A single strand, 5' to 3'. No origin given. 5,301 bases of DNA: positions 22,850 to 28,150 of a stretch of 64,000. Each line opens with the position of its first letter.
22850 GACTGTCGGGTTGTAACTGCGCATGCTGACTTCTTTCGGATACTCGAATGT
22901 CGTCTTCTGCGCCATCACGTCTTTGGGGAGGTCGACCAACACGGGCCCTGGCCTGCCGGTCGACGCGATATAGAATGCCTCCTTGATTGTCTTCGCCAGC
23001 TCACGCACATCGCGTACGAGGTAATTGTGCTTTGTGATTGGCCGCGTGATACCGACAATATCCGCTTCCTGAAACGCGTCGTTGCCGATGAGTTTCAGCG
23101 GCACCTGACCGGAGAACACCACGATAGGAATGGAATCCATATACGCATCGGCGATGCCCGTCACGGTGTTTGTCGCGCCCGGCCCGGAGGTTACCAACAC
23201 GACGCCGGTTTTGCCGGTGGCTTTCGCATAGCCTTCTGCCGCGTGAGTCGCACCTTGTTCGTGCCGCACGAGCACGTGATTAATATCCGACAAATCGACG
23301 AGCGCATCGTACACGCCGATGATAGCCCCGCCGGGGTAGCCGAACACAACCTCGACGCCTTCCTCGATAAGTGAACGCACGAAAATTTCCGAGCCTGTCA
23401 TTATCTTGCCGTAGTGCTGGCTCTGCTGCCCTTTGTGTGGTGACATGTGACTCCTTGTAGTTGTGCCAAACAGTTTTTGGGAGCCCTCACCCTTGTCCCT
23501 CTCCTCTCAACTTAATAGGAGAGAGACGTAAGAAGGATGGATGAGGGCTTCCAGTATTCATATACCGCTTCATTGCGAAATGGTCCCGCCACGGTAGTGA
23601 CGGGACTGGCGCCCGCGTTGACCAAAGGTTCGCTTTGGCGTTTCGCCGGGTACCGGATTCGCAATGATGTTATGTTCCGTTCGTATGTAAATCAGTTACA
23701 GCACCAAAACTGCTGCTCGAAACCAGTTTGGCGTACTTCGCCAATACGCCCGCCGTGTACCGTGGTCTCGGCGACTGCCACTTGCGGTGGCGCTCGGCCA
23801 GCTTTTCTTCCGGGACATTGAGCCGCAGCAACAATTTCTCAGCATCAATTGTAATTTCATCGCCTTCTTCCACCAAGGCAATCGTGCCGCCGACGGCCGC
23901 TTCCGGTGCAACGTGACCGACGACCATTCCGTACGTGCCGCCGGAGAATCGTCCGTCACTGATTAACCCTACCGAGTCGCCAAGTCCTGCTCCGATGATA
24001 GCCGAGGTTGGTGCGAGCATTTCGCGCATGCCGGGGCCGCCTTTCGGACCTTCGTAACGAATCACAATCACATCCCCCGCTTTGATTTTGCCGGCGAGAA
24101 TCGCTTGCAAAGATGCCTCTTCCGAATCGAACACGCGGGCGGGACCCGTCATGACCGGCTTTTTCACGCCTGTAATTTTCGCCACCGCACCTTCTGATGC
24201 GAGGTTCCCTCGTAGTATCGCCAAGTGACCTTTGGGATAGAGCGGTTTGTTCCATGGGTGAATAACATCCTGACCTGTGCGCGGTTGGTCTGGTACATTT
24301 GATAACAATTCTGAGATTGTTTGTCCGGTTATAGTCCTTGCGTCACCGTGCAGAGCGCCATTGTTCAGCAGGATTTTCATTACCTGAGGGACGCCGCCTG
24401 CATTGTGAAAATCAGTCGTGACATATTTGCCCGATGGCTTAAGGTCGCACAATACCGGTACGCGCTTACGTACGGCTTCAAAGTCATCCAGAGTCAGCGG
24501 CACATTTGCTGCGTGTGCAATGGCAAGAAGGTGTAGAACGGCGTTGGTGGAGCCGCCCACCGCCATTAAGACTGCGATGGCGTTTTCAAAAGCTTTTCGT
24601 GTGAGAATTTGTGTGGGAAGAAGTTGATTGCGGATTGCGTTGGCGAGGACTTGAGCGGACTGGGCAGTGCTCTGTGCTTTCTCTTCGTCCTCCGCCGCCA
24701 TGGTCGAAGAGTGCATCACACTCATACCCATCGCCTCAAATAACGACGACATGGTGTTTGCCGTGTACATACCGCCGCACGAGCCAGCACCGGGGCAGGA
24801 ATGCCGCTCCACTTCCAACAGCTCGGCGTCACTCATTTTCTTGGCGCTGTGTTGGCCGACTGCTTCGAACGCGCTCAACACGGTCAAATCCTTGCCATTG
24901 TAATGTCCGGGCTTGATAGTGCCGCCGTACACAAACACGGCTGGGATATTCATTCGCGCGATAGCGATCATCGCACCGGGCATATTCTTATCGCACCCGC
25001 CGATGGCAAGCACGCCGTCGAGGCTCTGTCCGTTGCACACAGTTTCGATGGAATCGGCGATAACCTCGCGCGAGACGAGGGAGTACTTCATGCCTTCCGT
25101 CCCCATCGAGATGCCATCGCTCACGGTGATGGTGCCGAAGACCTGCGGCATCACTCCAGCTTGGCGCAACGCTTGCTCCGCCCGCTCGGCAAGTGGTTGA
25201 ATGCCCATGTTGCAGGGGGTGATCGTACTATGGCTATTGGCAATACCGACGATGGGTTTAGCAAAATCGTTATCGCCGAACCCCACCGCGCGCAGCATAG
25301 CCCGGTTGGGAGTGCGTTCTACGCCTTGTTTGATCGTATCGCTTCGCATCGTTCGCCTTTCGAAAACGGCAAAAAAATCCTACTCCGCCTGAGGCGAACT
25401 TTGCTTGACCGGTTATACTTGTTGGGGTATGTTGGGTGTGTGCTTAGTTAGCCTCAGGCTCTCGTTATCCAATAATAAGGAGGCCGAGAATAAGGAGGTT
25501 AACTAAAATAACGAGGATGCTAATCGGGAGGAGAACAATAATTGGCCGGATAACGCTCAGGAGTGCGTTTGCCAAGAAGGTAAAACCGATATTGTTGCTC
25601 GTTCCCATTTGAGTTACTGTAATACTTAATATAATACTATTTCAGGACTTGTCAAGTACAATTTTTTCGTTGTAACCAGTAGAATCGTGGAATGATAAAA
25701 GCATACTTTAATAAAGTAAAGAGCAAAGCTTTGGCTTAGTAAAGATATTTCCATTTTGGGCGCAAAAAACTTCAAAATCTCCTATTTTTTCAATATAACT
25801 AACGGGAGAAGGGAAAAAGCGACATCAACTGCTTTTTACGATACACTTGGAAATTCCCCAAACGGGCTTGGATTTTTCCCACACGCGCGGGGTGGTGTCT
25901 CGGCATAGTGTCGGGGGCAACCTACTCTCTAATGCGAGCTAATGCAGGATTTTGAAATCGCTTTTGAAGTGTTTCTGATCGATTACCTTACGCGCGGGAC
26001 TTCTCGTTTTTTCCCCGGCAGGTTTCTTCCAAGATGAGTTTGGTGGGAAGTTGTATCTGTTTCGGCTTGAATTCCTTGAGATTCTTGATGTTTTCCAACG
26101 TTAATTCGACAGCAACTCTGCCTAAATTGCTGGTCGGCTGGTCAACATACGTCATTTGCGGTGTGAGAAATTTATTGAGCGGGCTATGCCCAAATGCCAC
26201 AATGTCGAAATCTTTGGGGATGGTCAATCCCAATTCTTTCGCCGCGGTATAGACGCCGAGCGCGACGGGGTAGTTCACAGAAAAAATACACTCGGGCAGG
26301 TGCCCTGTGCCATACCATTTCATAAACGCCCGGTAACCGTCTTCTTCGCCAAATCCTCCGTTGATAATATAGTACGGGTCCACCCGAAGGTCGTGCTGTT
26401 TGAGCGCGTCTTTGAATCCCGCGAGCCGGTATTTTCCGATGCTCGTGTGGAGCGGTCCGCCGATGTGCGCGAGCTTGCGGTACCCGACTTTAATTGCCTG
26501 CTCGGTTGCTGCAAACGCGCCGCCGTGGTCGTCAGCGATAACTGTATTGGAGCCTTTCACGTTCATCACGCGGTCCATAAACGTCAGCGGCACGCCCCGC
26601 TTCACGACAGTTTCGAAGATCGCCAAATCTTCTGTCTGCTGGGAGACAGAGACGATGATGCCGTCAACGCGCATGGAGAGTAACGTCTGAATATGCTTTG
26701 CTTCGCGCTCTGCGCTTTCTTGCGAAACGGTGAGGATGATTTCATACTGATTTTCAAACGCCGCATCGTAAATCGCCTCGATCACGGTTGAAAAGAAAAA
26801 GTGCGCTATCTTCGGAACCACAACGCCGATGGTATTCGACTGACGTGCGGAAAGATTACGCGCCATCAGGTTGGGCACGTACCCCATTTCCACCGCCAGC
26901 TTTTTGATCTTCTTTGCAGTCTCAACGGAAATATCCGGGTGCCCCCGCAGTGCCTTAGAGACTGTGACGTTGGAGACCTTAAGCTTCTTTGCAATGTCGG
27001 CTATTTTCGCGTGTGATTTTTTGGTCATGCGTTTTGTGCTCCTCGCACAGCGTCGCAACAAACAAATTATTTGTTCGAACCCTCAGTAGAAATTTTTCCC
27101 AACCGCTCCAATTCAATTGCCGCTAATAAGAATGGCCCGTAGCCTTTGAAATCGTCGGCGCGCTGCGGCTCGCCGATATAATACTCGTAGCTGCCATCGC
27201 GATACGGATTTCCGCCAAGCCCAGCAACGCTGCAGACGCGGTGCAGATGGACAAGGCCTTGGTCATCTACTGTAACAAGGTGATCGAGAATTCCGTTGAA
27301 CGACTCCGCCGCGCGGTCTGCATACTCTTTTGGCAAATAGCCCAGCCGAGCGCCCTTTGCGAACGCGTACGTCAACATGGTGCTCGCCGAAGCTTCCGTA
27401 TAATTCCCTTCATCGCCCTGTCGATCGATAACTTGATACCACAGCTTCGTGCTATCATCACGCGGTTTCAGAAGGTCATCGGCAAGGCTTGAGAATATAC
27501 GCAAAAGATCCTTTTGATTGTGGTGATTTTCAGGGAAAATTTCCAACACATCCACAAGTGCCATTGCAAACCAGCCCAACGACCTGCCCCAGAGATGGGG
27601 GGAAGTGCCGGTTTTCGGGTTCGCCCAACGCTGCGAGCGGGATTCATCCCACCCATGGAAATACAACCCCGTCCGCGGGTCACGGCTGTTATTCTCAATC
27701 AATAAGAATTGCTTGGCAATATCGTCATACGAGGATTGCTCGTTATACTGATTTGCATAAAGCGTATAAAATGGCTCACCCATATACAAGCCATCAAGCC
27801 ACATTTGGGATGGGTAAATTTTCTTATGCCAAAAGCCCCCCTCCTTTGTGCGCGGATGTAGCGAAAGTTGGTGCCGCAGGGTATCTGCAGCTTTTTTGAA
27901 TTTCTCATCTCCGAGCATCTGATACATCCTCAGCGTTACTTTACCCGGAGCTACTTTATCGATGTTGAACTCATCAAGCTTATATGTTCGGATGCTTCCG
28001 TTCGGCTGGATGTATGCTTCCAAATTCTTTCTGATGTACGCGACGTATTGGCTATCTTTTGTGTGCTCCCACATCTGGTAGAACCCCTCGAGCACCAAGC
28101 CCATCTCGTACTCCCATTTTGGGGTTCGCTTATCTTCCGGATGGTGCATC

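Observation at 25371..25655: Unannotated 47-aa I/L/V leader peptide with a mutually exclusive 9-bp pairing: attenuator controlling a ~19-kb operon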

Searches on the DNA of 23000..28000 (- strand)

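Call 5: search_rna_families(source=window, start=23000, end=28000, threshold=evalue, max_evalue=10, show_alignments=3)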
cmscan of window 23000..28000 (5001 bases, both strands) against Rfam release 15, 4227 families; matches with E-value up to 10: 4.
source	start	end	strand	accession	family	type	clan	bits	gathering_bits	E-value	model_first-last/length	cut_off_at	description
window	23581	23642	-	RF00014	DsrA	Gene; sRNA;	-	20.5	60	1.7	1-85/85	no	DsrA RNA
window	23782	23881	-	RF01689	AdoCbl-II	Cis-reg; riboswitch;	CL00101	17.7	36.5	2.8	1-81/81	no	AdoCbl-II (Cobalamin/B12) riboswitch aptamer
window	27182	27233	-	RF00050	FMN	Cis-reg; riboswitch;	-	16.4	66.2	2.6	1-138/138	no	FMN riboswitch aptamer (RFN element)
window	24673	24693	-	RF01128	sR43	Gene; snRNA; snoRNA; CD-box;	-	16.2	45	1.3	1-56/56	no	Small nucleolar RNA sR42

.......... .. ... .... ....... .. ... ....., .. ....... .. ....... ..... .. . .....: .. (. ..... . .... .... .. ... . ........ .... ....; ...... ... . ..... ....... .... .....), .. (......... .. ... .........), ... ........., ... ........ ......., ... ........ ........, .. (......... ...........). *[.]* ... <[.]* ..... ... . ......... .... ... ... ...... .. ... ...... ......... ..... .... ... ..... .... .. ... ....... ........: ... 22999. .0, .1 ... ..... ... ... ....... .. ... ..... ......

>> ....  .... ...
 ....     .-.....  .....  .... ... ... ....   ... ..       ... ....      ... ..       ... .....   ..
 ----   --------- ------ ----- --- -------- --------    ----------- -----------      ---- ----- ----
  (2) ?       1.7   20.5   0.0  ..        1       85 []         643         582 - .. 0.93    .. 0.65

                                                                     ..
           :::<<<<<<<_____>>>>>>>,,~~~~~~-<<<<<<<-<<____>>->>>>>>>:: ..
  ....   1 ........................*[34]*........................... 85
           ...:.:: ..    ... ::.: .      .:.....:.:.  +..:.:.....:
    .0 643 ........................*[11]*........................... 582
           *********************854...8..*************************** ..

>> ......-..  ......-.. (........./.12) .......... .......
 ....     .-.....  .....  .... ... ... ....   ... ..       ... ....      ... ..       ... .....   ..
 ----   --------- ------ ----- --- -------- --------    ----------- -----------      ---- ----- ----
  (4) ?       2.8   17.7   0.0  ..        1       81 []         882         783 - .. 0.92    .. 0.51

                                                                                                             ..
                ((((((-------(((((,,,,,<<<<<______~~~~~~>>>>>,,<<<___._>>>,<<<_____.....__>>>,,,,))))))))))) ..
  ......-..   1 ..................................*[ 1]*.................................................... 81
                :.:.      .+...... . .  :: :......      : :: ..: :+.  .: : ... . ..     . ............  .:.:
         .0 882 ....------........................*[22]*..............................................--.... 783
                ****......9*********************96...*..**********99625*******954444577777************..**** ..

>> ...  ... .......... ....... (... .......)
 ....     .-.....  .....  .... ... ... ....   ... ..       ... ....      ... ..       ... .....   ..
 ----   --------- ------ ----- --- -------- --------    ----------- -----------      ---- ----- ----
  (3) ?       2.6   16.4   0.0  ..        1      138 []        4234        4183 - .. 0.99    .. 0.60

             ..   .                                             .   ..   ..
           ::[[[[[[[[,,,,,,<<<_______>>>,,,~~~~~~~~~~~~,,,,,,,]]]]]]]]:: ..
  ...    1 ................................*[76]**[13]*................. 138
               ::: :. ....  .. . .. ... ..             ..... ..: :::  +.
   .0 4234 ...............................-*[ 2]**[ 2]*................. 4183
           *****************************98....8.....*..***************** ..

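Call 57: build_rna_model(alignment_id=A2, structure=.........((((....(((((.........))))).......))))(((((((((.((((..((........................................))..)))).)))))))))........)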
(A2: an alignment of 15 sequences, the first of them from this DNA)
Model R1 built from alignment A2 (15 sequences, 131 columns); structure: as given.
model positions 118; base pairs 24; branch points 1; effective number of sequences 2.24; information 0.59 bits per position. Calibrated on 0.2 Mb of random sequence (short: E-values are rough).
structure used (alignment columns):
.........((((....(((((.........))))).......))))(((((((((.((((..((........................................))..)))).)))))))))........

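Call 58: search_with_rna_model(model_id=R1, source=window, max_evalue=10)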
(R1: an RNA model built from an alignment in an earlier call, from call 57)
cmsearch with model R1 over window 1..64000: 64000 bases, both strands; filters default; matches with E-value up to 10: 1.
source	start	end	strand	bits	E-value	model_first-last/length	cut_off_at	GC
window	25379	25494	-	109.4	6e-24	1-118/118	no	0.49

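Call 59: search_with_rna_model(model_id=R1, sources=[L001, L002, L003, L004, L005, L006, L007, L008, L009, L010, L011, L012, L013, L014, L015, L016, L017, L018, L019, L020, L021, L022, L023, L024, L025, L026, L027, L028, L029, L030, L031, L032, L033, L034, L035, L036, L037, L038, L039, L040, L041, L042, L043, L044, L045, L046, L047, L048, L049, L050, L051, L052, L053, L054, L055, L056, L057, L058, L059, L060, L061, L062, L063, L064, L065, L066, L067, L068, L069, L070, L071, L072, L073, L074, L075, L076, L077, L078, L079, L080, L082, L088], max_evalue=1)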
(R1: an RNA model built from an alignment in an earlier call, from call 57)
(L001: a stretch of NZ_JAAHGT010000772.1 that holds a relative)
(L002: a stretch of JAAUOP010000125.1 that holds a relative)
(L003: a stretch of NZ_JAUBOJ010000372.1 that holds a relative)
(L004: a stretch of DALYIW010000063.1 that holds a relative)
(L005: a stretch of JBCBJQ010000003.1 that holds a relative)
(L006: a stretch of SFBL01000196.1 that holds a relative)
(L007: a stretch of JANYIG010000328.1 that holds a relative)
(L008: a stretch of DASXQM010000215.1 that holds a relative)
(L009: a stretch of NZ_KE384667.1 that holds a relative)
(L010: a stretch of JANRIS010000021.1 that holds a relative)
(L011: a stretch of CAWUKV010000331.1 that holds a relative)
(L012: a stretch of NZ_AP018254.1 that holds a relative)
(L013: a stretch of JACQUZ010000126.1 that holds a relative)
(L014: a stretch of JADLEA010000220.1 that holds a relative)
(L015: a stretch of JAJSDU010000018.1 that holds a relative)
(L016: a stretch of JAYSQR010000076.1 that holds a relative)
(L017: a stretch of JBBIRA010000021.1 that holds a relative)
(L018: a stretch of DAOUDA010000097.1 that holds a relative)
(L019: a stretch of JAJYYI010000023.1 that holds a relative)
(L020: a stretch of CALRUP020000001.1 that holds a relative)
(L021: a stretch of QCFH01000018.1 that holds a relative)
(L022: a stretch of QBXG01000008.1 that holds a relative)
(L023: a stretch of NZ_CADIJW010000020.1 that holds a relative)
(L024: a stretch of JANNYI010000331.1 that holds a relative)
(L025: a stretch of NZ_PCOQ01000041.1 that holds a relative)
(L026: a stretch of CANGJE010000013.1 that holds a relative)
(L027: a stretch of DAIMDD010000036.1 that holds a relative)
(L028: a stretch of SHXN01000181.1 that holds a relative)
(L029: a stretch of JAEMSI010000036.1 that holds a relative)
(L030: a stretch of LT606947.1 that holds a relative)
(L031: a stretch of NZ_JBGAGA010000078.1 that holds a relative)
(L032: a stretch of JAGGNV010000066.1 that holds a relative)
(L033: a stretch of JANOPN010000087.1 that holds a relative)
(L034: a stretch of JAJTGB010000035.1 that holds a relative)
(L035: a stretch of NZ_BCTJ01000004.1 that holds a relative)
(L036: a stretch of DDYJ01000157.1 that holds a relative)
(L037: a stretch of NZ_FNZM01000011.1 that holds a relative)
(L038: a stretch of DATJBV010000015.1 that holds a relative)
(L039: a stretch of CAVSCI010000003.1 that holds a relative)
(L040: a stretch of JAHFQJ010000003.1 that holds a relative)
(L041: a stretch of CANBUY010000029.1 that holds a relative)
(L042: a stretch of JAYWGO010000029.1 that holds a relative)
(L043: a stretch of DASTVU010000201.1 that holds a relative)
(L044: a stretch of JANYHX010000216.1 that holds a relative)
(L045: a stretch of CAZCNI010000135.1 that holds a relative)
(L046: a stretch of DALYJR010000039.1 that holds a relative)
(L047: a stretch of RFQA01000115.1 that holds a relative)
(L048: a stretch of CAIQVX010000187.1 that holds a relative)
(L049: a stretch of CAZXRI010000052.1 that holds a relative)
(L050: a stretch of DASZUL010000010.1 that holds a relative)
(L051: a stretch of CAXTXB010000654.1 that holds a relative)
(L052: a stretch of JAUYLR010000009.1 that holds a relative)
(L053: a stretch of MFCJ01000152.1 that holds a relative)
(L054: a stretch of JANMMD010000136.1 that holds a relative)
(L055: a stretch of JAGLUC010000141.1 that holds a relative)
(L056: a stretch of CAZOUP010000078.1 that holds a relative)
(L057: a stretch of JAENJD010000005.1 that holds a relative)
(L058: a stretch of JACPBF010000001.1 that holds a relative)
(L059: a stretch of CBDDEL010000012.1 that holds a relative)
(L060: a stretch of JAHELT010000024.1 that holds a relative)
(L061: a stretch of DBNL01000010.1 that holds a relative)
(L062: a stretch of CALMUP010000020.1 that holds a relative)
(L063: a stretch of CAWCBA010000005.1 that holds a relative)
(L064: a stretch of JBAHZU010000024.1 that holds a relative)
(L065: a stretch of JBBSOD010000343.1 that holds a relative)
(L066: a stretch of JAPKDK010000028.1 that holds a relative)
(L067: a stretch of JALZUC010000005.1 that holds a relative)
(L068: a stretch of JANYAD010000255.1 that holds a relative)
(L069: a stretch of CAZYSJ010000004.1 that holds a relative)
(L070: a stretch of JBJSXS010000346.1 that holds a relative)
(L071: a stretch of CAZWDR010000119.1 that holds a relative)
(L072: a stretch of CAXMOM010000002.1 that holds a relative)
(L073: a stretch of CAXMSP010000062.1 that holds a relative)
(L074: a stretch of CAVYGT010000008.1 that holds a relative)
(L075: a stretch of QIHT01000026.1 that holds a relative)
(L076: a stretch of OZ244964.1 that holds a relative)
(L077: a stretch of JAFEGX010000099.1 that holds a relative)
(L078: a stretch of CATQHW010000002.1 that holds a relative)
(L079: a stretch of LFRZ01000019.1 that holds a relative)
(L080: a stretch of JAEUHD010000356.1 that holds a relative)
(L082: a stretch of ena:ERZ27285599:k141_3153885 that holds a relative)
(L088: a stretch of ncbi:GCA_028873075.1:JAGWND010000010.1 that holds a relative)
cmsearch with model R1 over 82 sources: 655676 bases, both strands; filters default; matches with E-value up to 1: 1.
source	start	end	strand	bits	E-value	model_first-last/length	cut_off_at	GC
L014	1823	1933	+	88.1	6.5e-18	1-118/118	no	0.59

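Call 77: search_with_rna_model(model_id=R1, sources=[L103, L105, L106, L107, L083, L084, L085, L086, L087, L089, L090, L091, L092, L093, L095, L096, L097, L099, L101], max_evalue=1)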
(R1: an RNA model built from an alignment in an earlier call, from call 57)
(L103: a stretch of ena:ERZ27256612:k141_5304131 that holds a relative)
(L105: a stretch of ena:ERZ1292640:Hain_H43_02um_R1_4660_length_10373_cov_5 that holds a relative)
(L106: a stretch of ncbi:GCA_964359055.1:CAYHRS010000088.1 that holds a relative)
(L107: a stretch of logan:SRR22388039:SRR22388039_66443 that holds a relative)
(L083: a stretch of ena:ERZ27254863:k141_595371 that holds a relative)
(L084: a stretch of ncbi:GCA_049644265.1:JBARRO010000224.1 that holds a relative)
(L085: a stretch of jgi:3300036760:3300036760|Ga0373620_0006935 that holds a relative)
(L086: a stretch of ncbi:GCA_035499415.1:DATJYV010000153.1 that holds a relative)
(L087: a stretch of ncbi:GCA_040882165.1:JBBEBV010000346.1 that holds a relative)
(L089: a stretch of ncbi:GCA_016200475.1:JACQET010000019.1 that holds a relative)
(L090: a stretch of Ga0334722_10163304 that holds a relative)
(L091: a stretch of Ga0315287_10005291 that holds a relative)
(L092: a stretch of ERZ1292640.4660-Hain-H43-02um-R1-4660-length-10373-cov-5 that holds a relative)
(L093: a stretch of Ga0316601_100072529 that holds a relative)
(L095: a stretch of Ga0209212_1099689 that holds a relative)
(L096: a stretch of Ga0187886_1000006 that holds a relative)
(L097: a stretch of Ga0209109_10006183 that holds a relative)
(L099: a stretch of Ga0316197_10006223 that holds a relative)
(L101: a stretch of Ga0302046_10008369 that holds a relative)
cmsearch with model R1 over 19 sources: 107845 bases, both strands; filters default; matches with E-value up to 1: 31.
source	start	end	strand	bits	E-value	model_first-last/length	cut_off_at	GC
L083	1377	1495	+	118.9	5.7e-26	1-118/118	no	0.47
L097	1664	1782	-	118.9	5.7e-26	1-118/118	no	0.47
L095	1295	1414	+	118.1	9e-26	1-118/118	no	0.48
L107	1047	1167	+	114.1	7.9e-25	1-118/118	no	0.45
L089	1951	2067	+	114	8.4e-25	1-118/118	no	0.45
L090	406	520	-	110.4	5.8e-24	1-118/118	no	0.52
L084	2353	2467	+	110.3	6.4e-24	1-118/118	no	0.53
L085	2357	2475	+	106.4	5.1e-23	1-118/118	no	0.47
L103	1045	1154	+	104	1.9e-22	1-118/118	no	0.55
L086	1923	2032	+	104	1.9e-22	1-118/118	no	0.55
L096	838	955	-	101.5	7.2e-22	1-118/118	no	0.48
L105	929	1045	+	101.4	7.7e-22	1-118/118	no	0.57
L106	929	1045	+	101.4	7.7e-22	1-118/118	no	0.57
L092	2629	2745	+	101.4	7.7e-22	1-118/118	no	0.57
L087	37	154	+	95.2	2.3e-20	1-118/118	no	0.47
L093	537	647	+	88.1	1.1e-18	1-118/118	no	0.59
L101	1215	1328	+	86.4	2.7e-18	1-118/118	no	0.48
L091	10491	10600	-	83.1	1.7e-17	1-118/118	no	0.56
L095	1332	1406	-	20.4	0.01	36-110/118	no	0.51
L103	1077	1146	-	16.4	0.089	36-110/118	no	0.56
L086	1955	2024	-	16.4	0.089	36-110/118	no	0.56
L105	965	1037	-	15.7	0.13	36-110/118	no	0.55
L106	965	1037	-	15.7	0.13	36-110/118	no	0.55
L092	2665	2737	-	15.7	0.13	36-110/118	no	0.55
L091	10484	10577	+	15.2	0.18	1-118/118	no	0.57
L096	846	917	+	15.1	0.18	36-110/118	no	0.46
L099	5009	5085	-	14.9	0.2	36-110/118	no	0.47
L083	1412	1487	-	14.5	0.26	36-110/118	no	0.54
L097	1672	1747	+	14.5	0.26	36-110/118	no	0.54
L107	1082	1159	-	13.6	0.42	36-110/118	no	0.5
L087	65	171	-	13.2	0.52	1-118/118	no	0.46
